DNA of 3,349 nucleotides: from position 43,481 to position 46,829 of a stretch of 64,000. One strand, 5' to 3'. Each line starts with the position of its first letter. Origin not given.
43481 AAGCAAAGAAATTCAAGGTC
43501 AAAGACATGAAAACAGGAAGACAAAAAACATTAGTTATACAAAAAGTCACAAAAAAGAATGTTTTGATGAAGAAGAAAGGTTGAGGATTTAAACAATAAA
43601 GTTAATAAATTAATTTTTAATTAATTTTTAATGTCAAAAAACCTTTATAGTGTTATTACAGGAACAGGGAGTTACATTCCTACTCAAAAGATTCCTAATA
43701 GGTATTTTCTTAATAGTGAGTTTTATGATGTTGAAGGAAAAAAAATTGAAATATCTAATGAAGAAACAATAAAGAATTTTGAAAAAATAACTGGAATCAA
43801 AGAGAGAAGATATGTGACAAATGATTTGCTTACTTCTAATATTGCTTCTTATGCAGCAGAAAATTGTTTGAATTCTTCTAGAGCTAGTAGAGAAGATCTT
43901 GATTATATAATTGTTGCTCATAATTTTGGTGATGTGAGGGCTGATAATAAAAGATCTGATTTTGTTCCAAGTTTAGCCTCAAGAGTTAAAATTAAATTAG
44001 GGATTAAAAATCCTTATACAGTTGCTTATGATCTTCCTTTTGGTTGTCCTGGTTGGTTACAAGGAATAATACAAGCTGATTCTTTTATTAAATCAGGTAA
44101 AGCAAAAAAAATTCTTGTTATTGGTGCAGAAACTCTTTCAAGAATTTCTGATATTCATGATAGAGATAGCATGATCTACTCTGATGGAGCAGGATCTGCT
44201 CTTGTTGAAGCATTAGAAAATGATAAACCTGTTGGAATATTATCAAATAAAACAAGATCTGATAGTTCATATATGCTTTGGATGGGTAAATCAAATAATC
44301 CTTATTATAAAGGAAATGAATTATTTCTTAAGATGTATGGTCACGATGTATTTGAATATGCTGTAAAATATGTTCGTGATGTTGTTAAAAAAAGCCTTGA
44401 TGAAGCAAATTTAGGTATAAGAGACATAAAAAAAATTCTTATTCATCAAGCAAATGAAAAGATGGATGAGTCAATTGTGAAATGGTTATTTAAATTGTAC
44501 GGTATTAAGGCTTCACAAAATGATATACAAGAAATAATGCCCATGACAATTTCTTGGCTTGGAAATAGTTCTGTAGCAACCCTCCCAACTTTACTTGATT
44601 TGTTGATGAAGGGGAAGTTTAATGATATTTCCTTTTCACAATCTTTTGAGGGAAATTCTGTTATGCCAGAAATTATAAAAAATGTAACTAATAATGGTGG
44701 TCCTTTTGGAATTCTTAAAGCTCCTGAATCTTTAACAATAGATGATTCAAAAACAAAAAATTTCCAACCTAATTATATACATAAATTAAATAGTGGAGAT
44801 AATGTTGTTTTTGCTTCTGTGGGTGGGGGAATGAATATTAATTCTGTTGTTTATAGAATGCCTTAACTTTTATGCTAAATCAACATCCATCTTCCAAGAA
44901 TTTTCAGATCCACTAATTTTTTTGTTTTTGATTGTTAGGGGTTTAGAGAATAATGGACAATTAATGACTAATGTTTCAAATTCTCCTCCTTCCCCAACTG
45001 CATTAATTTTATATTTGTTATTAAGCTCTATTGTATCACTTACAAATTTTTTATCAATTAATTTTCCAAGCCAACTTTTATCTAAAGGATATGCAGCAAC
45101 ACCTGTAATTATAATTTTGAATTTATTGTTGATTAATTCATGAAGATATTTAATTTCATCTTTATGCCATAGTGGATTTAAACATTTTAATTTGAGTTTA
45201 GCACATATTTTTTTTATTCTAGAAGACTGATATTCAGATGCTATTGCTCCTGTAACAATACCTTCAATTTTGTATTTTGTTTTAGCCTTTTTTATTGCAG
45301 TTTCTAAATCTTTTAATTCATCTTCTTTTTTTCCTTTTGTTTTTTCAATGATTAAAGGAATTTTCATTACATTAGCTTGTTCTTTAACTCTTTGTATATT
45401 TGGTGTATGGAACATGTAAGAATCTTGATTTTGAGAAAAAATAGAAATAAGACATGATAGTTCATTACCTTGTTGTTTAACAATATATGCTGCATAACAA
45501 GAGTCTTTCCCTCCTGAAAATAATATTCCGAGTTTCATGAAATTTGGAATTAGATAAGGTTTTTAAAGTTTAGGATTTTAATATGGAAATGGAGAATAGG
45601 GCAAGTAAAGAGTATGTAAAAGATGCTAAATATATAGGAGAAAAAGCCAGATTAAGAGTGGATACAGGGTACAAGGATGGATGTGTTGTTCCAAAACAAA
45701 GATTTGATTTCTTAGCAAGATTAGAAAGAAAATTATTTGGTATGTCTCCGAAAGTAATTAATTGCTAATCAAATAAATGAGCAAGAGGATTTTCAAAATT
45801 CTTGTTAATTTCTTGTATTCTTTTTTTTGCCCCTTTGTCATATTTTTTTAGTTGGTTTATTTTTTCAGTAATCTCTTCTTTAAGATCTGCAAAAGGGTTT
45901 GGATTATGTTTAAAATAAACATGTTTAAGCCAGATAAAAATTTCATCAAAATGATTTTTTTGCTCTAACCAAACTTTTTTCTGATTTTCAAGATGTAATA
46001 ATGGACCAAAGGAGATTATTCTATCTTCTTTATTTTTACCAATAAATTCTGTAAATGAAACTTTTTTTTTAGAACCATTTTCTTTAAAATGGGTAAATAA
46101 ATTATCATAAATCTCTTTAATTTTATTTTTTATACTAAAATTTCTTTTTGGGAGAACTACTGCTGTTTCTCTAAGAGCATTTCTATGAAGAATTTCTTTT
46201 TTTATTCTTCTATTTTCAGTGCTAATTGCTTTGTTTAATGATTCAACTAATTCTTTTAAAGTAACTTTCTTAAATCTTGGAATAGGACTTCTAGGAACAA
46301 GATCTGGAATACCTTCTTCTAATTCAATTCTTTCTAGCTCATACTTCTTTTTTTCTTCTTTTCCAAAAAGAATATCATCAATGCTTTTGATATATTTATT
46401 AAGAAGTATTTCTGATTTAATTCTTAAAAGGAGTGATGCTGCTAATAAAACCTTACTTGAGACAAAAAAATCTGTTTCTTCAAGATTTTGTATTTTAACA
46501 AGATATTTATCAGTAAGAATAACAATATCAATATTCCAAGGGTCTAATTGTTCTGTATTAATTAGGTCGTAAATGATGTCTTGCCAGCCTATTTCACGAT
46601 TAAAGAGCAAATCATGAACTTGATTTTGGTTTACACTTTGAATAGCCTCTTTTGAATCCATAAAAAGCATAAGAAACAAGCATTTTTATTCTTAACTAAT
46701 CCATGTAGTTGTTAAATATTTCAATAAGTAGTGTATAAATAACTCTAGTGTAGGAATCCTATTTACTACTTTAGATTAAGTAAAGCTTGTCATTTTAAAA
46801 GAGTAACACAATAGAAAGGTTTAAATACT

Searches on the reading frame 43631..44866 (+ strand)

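Call 69: search_protein_families(library=pfam, max_evalue=0.001, proteins=[window:43631-44866:+])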
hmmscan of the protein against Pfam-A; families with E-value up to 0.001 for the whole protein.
window:43631-44866:+ (411 aa): 3 families
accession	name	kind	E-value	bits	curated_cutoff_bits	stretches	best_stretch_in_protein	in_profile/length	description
PF08545.16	ACP_syn_III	-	1.2e-17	64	24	1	133-211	1-79/80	3-Oxoacyl-[acyl-carrier-protein (ACP)] synthase III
PF08541.16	ACP_syn_III_C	-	9e-10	39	26.6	1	256-329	1-65/90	3-Oxoacyl-[acyl-carrier-protein (ACP)] synthase III C terminal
PF00108.29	Thiolase_N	-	0.00021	21.2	26.4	1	58-187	13-128/260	Thiolase, N-terminal domain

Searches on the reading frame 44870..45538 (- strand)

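Call 69: search_protein_families(library=pfam, max_evalue=0.001, proteins=[window:44870-45538:-])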
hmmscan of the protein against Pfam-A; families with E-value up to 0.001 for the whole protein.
window:44870-45538:- (222 aa): 2 families
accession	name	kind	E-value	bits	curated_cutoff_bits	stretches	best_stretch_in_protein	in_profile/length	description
PF01902.24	Diphthami_syn_2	-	7.7e-68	228.7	23.2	1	1-221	1-216/219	Diphthamide synthase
PF24167.1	DUF7411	-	0.00029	20.9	28.7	1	1-38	1-37/194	Family of unknown function (DUF7411)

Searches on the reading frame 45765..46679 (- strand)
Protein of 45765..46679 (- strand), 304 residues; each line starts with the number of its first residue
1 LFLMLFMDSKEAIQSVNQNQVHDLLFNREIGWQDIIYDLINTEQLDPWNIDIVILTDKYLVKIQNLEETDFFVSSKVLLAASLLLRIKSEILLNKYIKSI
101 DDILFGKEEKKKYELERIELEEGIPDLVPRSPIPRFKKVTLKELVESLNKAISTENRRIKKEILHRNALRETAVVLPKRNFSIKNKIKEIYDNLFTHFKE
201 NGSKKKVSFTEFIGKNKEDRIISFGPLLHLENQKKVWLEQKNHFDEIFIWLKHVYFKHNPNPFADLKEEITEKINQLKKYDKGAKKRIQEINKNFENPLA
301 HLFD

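Call 70: search_protein_families(library=pfam, max_evalue=0.001, proteins=[window:45765-46679:-])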
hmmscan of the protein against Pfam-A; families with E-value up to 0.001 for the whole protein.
window:45765-46679:- (304 aa): 1 family
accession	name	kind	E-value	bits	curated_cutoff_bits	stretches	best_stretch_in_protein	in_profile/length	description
PF02616.19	SMC_ScpA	-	1.3e-12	48.7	24.6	1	39-250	1-230/232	Segregation and condensation protein ScpA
